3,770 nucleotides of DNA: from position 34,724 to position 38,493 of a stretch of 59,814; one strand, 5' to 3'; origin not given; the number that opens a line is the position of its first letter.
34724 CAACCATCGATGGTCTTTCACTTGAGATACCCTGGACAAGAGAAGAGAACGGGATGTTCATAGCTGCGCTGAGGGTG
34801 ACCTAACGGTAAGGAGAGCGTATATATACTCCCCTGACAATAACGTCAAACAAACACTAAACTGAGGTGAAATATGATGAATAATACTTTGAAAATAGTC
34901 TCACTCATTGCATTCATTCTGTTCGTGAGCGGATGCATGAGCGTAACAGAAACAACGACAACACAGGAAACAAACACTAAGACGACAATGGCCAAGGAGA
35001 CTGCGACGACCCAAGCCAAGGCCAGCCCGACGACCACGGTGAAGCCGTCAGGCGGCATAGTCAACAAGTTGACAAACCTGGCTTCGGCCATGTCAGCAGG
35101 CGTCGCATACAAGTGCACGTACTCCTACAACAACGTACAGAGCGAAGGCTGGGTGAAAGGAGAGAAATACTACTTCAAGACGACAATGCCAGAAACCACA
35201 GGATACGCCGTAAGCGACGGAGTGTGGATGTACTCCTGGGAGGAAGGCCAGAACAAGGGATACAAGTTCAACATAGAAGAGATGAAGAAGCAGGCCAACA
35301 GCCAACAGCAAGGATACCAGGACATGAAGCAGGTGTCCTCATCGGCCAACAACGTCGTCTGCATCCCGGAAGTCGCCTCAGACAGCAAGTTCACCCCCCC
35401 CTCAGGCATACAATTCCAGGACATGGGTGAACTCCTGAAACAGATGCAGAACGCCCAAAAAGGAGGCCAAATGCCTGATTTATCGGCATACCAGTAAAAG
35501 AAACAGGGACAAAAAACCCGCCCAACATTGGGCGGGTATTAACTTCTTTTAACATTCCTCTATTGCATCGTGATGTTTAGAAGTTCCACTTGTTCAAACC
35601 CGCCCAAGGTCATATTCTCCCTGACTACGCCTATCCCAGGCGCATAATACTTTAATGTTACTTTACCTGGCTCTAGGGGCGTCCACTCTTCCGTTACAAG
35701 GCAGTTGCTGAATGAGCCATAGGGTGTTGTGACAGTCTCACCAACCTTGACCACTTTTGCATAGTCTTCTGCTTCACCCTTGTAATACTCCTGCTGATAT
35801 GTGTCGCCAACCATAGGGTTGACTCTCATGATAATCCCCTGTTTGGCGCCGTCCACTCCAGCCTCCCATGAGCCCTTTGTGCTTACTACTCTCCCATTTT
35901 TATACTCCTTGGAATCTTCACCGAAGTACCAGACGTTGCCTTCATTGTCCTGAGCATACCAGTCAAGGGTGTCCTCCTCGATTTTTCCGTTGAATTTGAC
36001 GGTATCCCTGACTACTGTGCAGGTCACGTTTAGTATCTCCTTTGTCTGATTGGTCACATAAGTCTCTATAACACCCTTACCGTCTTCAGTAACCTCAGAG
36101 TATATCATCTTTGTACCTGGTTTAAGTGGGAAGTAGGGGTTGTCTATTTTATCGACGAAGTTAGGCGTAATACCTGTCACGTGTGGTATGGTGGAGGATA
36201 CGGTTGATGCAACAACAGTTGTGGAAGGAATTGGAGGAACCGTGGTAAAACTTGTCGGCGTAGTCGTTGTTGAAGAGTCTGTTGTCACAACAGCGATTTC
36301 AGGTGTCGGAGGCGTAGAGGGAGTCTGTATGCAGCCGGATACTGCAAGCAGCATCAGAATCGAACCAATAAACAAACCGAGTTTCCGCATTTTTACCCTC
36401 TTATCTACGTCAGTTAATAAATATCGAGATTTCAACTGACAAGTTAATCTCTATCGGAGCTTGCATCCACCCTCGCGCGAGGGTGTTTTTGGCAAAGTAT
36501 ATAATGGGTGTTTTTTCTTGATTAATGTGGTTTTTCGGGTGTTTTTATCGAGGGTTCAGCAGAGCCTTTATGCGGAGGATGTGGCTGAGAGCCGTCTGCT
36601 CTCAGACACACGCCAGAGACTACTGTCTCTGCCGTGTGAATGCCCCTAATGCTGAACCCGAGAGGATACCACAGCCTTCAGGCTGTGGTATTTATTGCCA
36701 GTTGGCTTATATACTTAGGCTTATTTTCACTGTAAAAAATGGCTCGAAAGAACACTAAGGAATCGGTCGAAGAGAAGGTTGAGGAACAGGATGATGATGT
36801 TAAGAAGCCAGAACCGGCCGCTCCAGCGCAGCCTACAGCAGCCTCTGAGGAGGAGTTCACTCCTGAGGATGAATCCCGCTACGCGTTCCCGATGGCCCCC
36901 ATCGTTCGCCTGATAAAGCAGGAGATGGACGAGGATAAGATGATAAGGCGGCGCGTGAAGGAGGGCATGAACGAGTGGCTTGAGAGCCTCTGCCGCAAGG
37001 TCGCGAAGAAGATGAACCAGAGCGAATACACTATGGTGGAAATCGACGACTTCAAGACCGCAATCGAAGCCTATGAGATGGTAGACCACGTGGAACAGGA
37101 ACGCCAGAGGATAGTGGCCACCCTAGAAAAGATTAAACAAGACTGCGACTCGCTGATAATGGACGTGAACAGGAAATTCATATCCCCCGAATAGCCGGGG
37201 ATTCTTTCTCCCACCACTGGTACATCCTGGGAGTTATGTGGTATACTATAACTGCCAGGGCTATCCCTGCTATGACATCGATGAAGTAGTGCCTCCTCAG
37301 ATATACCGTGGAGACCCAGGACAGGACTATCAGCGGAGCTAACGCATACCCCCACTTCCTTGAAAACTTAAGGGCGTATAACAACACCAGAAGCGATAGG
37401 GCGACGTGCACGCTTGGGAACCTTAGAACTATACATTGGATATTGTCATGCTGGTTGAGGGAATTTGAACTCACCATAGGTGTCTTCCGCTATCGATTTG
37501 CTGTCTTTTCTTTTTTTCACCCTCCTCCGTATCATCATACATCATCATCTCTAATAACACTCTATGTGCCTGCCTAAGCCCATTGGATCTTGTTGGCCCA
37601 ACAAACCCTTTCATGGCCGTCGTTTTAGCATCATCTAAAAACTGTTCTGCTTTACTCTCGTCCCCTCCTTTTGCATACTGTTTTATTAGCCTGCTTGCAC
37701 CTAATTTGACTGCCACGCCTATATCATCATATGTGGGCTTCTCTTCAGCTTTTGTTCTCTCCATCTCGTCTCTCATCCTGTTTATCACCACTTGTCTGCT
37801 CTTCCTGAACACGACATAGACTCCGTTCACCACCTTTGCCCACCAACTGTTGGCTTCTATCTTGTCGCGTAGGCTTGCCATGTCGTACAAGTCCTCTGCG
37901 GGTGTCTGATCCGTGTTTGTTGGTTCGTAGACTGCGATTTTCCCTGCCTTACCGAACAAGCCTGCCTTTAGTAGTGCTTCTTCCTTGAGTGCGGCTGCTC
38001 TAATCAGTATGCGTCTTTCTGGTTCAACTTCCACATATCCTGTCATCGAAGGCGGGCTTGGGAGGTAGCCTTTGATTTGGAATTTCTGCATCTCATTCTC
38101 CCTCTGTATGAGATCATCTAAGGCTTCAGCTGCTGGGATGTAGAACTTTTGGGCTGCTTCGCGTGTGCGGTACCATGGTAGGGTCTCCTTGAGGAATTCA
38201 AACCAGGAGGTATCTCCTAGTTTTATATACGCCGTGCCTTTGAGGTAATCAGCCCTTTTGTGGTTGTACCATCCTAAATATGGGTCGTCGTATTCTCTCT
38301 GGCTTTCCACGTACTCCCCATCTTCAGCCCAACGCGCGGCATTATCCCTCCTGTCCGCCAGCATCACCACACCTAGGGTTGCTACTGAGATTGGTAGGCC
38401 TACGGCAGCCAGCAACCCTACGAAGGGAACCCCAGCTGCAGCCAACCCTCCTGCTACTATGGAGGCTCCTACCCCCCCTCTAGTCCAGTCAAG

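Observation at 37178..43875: Orphan 2134-aa giant membrane-hairpin protein translationally coupled to a PAP2_C-like mini-enzyme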

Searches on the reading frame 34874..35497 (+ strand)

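Call 10: search_protein_families(library=pfam, proteins=[window:34874-35497:+], max_evalue=0.01)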
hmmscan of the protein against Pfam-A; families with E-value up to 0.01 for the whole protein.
window:34874-35497:+ (207 aa): 2 families
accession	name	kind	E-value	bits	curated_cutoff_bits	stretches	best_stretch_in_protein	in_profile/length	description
PF21827.1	New_glue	-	0.0068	16.6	31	0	11-59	12-64/94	New glue protein family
PF08904.16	EipB_like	-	0.009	16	25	1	80-199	33-146/249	EipB-like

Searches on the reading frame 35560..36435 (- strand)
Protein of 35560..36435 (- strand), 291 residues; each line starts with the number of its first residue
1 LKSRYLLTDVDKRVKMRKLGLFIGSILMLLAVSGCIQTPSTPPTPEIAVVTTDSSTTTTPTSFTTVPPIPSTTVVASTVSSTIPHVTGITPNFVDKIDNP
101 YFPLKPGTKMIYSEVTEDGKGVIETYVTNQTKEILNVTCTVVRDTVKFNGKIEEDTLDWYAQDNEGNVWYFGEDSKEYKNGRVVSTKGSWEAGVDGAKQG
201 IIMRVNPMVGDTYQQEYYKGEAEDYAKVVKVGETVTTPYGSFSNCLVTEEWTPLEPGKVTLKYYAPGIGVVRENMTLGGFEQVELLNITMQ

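Call 9: search_protein_families(library=pfam, proteins=[window:35560-36435:-], max_evalue=0.1)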
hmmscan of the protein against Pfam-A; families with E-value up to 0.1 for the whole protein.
window:35560-36435:- (291 aa): 1 family
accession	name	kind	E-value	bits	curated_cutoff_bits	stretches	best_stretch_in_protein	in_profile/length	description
PF21347.3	DUF3108_like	-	0.0028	18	27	1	229-273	136-184/199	DUF3108-like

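Call 33: search_protein_families(library=ncbifam, proteins=[window:35560-36435:-], max_evalue=0.1)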
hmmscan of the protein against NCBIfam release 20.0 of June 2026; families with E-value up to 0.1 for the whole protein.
window:35560-36435:- (291 aa): 0 families

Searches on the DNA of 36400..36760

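Call 100: search_rna_families(source=window, start=36400, end=36760, threshold=evalue, max_evalue=1)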
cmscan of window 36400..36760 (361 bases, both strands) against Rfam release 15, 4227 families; matches with E-value up to 1: 0.
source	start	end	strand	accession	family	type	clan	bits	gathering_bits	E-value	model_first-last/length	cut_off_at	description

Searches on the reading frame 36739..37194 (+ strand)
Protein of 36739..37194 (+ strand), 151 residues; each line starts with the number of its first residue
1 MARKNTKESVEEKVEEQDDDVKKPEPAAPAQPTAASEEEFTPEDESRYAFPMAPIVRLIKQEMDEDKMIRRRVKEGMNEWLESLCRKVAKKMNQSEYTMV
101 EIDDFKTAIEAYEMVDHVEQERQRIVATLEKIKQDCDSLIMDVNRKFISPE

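Call 9: search_protein_families(library=pfam, proteins=[window:36739-37194:+], max_evalue=0.1)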
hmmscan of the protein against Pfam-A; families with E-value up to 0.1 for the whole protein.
window:36739-37194:+ (151 aa): 6 families
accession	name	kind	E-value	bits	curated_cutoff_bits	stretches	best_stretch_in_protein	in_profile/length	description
PF00808.29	CBFD_NFYB_HMF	-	5.5e-05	23.8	21.4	1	50-93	3-45/65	Histone-like transcription factor (CBF/NF-Y) and archaeal histone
PF10506.14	USHBP1_PDZ-bd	-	0.0068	17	24.5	1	115-145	6-36/65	Harmonin-binding protein USHBP1, PDZ-binding domain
PF00125.30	Histone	-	0.011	16.4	26.4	1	5-90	6-96/122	Core histone H2A/H2B/H3/H4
PF05615.18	THOC7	-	0.035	14.9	28.7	1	57-138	7-91/136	Tho complex subunit 7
PF24094.1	DEATH_SH3BP4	-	0.041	14.3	27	1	115-147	67-97/107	SH3BP4, DEATH domain-like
PF16925.10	TetR_C_13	-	0.058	14.2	27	0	64-108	35-81/109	Tetracyclin repressor-like, C-terminal domain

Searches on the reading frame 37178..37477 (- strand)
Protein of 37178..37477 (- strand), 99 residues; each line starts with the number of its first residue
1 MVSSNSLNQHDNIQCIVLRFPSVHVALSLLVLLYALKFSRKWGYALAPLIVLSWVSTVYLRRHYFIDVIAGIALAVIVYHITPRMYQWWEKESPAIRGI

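Call 9: search_protein_families(library=pfam, proteins=[window:37178-37477:-], max_evalue=0.1)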
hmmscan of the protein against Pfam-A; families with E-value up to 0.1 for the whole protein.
window:37178-37477:- (99 aa): 4 families
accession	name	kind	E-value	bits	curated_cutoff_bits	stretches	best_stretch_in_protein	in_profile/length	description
PF14378.12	PAP2_3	-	1.2e-12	48.5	27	1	9-79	116-188/190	PAP2 superfamily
PF01569.27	PAP2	-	5.1e-10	39.6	27.2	1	19-89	50-128/130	PAP2 superfamily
PF14360.12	PAP2_C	-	0.001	20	27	1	24-81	10-71/74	PAP2 superfamily C-terminal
PF24788.1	AtPDCT1_2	-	0.0025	18.1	27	1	20-82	95-158/160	AtPDCT1/2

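Call 14: find_homologous_proteins(query=window:37178-37477:-)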
Query window:37178-37477:- (99 aa): 4 proteins with E <= 0.001 among 9 candidates.
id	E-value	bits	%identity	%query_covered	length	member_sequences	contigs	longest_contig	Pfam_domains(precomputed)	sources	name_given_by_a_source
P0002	1.2e-58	213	100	100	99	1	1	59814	PF01569.28,PF14378.13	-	-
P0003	7.7e-9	54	39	81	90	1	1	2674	PF01569.28,PF14378.13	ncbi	ncbi:MAG: phosphatase PAP2 family protein, partial [Tumebacillaceae bacterium]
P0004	1.2e-8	53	51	68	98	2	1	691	PF14360.13,PF01569.28,PF14378.13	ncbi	-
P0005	1.0e-6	47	57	58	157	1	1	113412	PF14360.13,PF01569.28,PF14378.13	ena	-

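Call 33: search_protein_families(library=ncbifam, proteins=[window:37178-37477:-], max_evalue=0.1)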
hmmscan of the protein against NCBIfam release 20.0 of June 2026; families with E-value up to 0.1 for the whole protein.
window:37178-37477:- (99 aa): 3 families
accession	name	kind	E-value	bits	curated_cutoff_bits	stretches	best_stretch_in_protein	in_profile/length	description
NF052609.1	PhinosDhcerSyn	equivalog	4.9e-08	32.7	480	1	19-81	218-282/305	phosphoinositol dihydroceramide synthase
NF007159.0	PRK09597.1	equivalog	0.00058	19.6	177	1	20-79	121-181/191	lipid A 1-phosphatase LpxE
NF005163.0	PRK06638.1-3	equivalog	0.035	13.6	174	1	17-78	95-155/203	NADH-quinone oxidoreductase subunit J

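Call 46: search_solved_structures(query=window:37181-37477:-, max_evalue=10, show_alignments=3)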
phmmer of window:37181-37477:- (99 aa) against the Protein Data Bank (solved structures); distinct sequences matched with E-value up to 10: 9.
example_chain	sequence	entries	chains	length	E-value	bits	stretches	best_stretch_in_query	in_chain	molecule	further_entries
9ivc_A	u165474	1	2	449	3.5e-05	27.5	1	12-83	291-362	Inositol phosphorylceramide synthase catalytic subunit AUR1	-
9vj3_A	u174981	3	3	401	3.8e-05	27.3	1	12-83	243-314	Inositol phosphorylceramide synthase catalytic subunit AUR1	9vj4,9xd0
5jki_A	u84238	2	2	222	0.058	17.1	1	29-81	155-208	Putative lipid phosphate phosphatase YodM | Phosphatidylglycerophosphatase B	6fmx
7tbi_V1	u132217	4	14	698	0.94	13.2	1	10-73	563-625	Nup85 | NUP75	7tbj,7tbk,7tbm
4xmm_D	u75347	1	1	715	0.97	13.2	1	10-73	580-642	Nucleoporin NUP85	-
7n84_b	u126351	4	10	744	1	13.1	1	10-73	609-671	Nucleoporin NUP85 | NUP75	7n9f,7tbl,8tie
3m6e_A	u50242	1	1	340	6.3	10.6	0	13-56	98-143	Putative urea transporter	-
3me1_A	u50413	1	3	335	6.6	10.5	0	12-56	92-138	Urea transporter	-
3k3f_A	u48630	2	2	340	7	10.5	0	12-56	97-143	Urea transporter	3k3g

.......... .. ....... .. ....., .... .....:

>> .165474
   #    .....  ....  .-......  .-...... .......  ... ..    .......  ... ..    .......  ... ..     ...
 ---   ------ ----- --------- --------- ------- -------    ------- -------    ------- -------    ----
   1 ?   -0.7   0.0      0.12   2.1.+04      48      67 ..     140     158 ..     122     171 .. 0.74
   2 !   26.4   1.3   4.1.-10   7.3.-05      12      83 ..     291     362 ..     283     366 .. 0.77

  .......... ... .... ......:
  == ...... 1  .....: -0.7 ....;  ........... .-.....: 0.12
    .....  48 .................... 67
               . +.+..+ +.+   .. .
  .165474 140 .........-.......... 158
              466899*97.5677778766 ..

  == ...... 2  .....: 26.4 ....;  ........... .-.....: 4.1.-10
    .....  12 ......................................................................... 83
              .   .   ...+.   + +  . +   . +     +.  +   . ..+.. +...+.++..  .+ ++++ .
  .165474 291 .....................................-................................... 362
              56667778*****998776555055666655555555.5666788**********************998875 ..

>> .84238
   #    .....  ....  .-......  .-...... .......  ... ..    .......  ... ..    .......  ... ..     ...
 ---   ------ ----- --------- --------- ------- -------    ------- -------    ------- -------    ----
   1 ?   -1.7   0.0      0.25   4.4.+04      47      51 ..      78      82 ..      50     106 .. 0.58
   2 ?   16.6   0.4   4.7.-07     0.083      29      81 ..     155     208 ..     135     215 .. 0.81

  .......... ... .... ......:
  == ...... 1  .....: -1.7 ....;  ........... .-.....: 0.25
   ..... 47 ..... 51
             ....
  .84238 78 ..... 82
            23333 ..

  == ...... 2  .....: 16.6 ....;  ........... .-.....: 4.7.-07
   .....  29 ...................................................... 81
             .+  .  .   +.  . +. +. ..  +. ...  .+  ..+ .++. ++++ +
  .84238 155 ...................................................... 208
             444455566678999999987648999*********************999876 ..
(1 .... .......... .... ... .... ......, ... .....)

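Call 66: find_encoding_contigs(protein=P0005, flank=5000, max_places=3)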
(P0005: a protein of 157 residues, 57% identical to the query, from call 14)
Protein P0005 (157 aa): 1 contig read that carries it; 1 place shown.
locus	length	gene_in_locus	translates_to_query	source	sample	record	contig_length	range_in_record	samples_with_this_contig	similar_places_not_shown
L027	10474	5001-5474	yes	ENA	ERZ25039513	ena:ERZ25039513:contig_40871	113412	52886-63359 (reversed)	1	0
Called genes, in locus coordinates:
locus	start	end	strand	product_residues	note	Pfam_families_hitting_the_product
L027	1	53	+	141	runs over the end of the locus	-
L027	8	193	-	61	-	PF12704:MacB_PCD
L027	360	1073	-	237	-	PF02463:SMC_N (weak), PF00005:ABC_tran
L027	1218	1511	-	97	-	PF01541:GIY-YIG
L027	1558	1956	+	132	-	-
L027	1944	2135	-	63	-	-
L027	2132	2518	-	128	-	PF25881:HH_YBHG (weak)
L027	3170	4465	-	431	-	PF02321:OEP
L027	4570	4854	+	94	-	-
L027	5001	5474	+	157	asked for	PF14378:PAP2_3, PF01569:PAP2, PF14360:PAP2_C (weak)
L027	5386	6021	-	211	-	-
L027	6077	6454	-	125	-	-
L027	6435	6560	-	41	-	-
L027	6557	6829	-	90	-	-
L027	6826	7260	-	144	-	-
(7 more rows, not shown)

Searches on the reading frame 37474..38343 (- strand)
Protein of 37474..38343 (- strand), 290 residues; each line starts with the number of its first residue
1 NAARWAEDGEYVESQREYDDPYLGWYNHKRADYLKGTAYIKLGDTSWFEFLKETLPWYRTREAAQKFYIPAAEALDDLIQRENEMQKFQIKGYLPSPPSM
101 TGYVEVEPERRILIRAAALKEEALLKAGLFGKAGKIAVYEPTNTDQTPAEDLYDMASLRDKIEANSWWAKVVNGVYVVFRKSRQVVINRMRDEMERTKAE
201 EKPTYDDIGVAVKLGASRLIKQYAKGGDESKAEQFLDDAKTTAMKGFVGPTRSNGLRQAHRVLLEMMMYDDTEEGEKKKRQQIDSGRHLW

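Call 110: search_solved_structures(query=A9, max_evalue=10)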
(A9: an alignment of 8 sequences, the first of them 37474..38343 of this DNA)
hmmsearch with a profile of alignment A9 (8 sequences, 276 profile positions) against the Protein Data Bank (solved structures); distinct sequences matched with E-value up to 10: 1.
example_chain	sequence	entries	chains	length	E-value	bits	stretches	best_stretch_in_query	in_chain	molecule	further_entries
2nuj_A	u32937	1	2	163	2.2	11.3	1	23-69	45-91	Thioesterase superfamily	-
